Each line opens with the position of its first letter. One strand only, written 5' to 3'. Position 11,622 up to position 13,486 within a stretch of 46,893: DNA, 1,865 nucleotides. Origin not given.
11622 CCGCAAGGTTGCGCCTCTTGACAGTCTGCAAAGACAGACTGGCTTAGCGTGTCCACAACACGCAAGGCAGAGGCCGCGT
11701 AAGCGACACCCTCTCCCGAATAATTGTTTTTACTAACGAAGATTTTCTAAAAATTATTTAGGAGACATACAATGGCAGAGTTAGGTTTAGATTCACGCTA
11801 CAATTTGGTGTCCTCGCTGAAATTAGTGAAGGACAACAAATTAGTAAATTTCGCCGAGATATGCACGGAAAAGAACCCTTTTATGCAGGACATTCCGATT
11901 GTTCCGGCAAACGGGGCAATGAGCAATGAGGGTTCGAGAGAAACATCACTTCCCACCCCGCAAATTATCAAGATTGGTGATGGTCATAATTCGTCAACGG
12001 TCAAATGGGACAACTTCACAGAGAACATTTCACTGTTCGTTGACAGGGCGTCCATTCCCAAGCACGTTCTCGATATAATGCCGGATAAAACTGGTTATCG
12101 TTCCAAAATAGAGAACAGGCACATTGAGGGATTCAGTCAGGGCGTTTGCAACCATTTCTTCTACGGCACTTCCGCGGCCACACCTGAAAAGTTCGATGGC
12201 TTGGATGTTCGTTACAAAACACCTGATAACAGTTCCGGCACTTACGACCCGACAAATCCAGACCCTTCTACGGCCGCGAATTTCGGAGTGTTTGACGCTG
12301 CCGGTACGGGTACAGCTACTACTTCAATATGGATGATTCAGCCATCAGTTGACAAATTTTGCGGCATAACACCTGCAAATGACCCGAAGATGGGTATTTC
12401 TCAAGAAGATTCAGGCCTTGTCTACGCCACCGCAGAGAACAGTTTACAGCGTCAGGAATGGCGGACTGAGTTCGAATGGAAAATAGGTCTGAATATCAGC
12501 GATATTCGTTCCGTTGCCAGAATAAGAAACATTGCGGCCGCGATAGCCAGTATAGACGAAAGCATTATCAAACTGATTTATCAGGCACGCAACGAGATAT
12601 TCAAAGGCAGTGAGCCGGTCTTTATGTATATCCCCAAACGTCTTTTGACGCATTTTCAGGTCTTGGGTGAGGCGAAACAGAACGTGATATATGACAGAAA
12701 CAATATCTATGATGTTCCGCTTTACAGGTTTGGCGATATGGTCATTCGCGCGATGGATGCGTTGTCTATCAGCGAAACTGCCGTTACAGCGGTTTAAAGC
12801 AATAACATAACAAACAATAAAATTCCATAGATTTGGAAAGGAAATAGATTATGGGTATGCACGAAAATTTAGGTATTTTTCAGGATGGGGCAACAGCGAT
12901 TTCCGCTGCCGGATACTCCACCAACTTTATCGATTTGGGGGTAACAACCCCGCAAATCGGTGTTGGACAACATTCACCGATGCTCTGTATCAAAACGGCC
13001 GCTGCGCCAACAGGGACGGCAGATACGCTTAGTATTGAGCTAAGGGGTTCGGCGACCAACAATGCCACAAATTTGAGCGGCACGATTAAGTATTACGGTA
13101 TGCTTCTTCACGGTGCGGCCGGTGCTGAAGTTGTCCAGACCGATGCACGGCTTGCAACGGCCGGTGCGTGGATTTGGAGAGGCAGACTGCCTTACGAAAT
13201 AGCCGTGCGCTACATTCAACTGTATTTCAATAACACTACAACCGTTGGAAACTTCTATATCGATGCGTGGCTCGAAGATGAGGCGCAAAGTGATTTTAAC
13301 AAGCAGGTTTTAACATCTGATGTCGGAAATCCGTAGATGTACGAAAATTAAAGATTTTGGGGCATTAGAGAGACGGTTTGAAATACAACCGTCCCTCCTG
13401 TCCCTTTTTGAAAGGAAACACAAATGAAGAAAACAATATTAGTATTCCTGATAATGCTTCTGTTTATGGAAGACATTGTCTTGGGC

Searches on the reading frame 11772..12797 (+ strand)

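Call 9: search_protein_families(library=phrogs, proteins=[window:11772-12797:+], max_evalue=0.0001)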
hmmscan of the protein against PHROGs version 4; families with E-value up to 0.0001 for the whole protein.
window:11772-12797:+ (341 aa): 1 family
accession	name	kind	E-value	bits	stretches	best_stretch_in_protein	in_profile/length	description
phrog_212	-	head and packaging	4.3e-36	125.8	2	13-155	9-153/301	major head protein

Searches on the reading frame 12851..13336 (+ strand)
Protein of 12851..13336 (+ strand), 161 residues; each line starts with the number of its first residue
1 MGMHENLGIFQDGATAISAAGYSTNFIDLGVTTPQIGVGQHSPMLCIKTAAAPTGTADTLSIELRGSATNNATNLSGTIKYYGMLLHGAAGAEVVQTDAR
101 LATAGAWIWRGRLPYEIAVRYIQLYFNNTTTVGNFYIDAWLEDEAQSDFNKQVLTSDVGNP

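Call 70: search_protein_families(library=phrogs, proteins=[window:12851-13336:+], max_evalue=0.001)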
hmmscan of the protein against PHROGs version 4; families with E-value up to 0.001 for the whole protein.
window:12851-13336:+ (161 aa): 1 family
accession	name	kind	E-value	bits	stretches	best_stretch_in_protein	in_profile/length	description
phrog_427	-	unknown function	1.7e-10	42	1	10-146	9-133/142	-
